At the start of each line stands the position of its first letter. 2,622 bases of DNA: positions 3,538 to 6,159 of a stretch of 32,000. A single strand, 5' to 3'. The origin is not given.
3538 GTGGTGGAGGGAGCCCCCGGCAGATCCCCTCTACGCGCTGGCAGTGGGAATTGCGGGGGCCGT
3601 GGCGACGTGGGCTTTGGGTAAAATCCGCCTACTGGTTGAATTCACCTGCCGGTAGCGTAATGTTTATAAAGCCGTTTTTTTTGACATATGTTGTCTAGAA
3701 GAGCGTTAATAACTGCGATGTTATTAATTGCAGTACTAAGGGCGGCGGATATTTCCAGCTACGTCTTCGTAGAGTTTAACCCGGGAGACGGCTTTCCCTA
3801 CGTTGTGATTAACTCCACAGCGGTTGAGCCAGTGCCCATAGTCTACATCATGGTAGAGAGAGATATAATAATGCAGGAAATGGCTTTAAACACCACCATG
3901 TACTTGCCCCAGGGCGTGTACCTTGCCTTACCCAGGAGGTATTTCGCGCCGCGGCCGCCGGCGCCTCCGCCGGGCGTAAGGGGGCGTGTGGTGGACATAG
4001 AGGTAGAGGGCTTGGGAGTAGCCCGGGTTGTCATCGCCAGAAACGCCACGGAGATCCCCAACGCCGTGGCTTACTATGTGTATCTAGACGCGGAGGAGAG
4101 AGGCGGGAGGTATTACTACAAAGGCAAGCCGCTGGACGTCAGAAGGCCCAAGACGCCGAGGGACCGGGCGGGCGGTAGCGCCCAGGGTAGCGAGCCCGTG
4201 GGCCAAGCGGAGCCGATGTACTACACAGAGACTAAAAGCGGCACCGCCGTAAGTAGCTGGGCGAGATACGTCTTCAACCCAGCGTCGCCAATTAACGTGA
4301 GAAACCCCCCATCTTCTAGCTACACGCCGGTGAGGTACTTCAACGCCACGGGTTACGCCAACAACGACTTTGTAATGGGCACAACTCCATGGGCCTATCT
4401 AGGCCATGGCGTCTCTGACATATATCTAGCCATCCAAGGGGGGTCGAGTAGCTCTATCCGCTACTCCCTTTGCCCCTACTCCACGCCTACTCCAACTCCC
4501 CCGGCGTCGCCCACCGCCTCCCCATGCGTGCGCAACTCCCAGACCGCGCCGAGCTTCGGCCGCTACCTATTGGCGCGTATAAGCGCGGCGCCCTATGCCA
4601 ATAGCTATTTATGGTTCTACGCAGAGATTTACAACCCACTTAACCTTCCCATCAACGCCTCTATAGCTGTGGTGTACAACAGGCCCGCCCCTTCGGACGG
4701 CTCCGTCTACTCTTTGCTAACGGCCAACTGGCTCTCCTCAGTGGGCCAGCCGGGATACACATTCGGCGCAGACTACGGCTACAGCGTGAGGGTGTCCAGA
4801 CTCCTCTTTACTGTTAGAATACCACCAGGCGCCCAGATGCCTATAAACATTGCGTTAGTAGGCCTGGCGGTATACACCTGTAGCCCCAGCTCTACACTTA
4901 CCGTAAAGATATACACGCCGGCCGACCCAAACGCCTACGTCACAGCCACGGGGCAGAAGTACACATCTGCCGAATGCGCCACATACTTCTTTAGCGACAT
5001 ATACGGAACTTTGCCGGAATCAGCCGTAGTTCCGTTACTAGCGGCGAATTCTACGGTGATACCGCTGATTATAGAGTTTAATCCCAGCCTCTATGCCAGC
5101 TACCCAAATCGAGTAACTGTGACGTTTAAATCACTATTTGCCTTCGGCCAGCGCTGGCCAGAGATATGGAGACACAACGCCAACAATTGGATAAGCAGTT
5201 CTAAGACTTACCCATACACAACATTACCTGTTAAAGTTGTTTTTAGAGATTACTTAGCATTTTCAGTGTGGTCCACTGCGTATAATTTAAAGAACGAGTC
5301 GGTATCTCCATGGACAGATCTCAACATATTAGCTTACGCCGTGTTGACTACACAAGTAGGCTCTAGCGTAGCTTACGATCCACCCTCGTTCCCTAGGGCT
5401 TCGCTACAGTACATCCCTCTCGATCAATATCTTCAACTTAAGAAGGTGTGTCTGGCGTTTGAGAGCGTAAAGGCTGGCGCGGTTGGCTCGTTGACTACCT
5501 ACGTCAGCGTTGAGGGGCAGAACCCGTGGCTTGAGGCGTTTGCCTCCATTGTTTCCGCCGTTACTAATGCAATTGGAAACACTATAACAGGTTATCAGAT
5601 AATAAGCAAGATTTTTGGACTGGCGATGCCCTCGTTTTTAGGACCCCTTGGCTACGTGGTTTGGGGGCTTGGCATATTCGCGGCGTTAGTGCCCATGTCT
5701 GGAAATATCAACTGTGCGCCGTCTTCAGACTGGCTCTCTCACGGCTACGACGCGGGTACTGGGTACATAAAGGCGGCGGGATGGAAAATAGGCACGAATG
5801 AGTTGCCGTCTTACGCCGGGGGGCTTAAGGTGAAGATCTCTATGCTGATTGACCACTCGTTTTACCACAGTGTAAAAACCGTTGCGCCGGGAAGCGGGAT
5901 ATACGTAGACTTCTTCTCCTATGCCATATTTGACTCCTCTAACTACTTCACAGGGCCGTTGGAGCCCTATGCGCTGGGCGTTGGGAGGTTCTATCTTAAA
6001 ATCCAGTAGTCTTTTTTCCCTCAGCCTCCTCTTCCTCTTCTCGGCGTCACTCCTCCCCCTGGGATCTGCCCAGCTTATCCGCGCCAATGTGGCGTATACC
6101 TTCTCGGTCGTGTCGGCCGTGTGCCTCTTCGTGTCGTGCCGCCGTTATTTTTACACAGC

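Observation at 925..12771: Near-identical ~31-nt promoter/leaderless-start box retained upstream of all four diverged large genes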

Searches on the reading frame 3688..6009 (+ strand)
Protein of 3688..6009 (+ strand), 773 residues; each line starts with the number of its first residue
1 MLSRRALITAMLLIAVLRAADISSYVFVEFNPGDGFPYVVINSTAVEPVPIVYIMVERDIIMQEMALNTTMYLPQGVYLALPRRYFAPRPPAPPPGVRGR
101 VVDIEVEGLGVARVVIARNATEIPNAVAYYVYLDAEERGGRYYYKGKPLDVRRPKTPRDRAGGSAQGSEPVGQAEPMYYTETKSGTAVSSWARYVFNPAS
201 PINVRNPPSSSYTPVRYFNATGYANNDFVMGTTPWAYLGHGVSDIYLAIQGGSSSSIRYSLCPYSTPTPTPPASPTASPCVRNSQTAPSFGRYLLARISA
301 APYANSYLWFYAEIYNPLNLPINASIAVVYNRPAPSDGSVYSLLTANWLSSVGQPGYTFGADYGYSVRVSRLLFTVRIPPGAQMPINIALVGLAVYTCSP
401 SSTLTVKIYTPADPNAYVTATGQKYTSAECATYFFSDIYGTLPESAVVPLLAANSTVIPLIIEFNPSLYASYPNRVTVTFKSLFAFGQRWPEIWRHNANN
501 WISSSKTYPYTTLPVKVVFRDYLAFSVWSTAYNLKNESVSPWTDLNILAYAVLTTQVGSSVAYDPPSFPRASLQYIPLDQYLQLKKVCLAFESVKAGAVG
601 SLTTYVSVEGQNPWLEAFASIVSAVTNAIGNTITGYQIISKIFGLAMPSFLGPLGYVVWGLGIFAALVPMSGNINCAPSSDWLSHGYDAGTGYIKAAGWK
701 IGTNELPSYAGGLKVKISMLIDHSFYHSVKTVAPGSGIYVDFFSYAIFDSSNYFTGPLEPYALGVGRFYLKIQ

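Call 10: search_protein_families(library=pfam, proteins=[window:3688-6009:+], max_evalue=0.1)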
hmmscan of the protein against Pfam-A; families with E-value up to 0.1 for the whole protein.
window:3688-6009:+ (773 aa): 0 families

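Call 61: find_homologous_proteins(query=window:3688-6009:+, max_evalue=0.001)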
Query window:3688-6009:+ (773 aa): 26 proteins with E <= 0.001 among 8000 candidates.
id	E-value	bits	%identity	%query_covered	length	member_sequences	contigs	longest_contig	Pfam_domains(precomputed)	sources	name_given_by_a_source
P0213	0.0e+0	1733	99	100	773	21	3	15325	-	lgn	-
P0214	0.0e+0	1500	91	93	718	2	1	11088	-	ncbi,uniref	ncbi:hypothetical protein, partial [Pyrobaculum aerophilum]|uniref:hypothetical protein n=1 Tax=Pyro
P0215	0.0e+0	1301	84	89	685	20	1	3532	-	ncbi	ncbi:hypothetical protein, partial [Pyrobaculum aerophilum]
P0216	0.0e+0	1189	66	99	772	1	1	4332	-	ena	-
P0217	1.3e-295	1001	59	99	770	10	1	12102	-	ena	-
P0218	2.3e-291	987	59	98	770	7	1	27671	-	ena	-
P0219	9.0e-284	962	59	98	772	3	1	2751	-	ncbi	ncbi:MAG: hypothetical protein ACP5I3_11445 [Thermoproteus sp.]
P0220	7.2e-248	843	67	71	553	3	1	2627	-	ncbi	ncbi:MAG: hypothetical protein QXW94_07050, partial [Desulfurococcaceae archaeon]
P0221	3.3e-212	725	49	99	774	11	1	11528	-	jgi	jgi:hypothetical protein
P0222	1.2e-208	713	50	97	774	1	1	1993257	-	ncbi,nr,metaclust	ncbi:hypothetical protein PYWP30_01063 [Pyrobaculum sp. WP30]|nr:hypothetical protein PYWP30_01063 [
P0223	2.8e-206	706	48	100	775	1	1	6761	-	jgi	jgi:hypothetical protein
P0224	3.3e-204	699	49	97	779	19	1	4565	-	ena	-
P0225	1.3e-202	694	48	100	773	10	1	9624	-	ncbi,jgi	jgi:hypothetical protein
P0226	6.0e-195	668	49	97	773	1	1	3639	-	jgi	jgi:hypothetical protein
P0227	1.1e-192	661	48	97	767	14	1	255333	-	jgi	jgi:hypothetical protein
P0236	1.9e-59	220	30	100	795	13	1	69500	-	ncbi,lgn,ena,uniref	ncbi:hypothetical protein [Pyrobaculum aerophilum]|uniref:hypothetical protein n=1 Tax=Pyrobaculum a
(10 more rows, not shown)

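Call 62: find_encoding_contigs(protein=P0227, flank=10000, max_places=1)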
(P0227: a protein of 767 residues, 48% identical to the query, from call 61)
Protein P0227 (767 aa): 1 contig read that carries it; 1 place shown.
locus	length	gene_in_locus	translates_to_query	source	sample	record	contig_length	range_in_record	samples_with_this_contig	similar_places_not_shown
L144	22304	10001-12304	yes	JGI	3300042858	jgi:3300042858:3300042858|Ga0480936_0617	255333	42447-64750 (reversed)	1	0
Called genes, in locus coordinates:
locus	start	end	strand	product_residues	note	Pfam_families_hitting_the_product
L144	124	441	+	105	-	-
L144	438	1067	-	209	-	PF01885:PTS_2-RNA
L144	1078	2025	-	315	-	PF00155:Aminotran_1_2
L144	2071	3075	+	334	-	-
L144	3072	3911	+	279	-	PF08271:Zn_Ribbon_TF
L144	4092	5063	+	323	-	-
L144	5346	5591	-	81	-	-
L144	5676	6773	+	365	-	-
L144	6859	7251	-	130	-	-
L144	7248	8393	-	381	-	PF13304:AAA_21 (weak), PF13175:AAA_15 (weak)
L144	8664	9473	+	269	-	-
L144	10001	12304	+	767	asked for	-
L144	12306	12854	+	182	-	-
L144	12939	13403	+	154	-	-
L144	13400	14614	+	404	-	-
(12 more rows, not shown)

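Call 63: find_encoding_contigs(protein=P0218, flank=10000, max_places=1)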
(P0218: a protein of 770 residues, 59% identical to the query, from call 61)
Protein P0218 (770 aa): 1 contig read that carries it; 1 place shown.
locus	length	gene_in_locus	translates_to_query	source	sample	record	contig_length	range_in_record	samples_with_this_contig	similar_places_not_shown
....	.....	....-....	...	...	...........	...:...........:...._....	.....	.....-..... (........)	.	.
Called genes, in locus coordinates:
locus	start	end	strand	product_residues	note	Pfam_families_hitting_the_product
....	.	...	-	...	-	?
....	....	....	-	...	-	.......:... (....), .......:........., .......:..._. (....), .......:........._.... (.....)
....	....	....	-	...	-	-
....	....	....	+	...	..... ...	-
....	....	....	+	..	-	-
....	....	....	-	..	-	-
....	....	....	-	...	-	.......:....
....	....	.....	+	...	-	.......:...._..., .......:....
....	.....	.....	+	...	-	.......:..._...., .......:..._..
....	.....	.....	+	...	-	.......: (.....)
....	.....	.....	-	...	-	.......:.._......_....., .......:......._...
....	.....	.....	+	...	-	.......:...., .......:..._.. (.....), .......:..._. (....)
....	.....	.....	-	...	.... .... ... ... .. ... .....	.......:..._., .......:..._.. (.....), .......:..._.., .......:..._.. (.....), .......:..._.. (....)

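Call 64: find_encoding_contigs(protein=P0236, flank=10000, max_places=1)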
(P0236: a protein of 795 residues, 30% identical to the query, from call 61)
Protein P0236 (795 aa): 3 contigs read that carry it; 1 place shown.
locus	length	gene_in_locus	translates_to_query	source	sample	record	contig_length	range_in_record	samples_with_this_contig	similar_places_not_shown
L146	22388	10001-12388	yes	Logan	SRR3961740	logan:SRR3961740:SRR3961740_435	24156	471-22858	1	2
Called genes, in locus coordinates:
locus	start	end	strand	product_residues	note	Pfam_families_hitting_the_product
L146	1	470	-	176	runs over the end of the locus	-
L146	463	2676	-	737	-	-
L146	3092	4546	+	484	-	PF01139:RtcB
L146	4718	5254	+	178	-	-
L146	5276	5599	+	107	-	-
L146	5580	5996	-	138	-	PF13650:Asp_protease_2, PF13975:gag-asp_proteas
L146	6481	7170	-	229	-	PF00977:His_biosynth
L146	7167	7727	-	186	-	PF00475:IGPD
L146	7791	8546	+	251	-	PF00977:His_biosynth, PF05690:ThiG (faint), PF00478:IMPDH (faint), PF01207:Dus (weak), PF02581:TMP-TENI (faint), PF03060:NMO (faint), PF01180:DHO_dh (faint), PF04309:G3P_antiterm (faint)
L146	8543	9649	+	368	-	PF00815:Histidinol_dh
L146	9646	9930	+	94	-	PF01503:PRA-PH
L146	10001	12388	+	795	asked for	-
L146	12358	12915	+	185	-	-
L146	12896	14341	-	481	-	PF01946:Thi4 (weak), PF00890:FAD_binding_2 (weak), PF01134:GIDA (faint), PF01266:DAO (weak), PF03486:HI0933_like (faint), PF07992:Pyr_redox_2, PF13738:Pyr_redox_3 (faint), PF21688:FAD-depend_C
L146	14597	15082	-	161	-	PF05942:PaREP1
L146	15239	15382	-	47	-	-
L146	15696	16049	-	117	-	PF03683:UPF0175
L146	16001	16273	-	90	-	-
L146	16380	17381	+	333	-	PF00709:Adenylsucc_synt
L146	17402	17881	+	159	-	PF05942:PaREP1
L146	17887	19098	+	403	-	PF00206:Lyase_1, PF22304:ASLyase_C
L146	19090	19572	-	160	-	PF12689:Acid_PPase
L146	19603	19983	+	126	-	-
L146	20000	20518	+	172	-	PF00994:MoCF_biosynth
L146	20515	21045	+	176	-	PF18306:LDcluster4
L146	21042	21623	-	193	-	PF02517:Rce1-like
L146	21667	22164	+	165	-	PF05916:Sld5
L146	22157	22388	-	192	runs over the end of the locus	PF01712:dNK (weak), PF02223:Thymidylate_kin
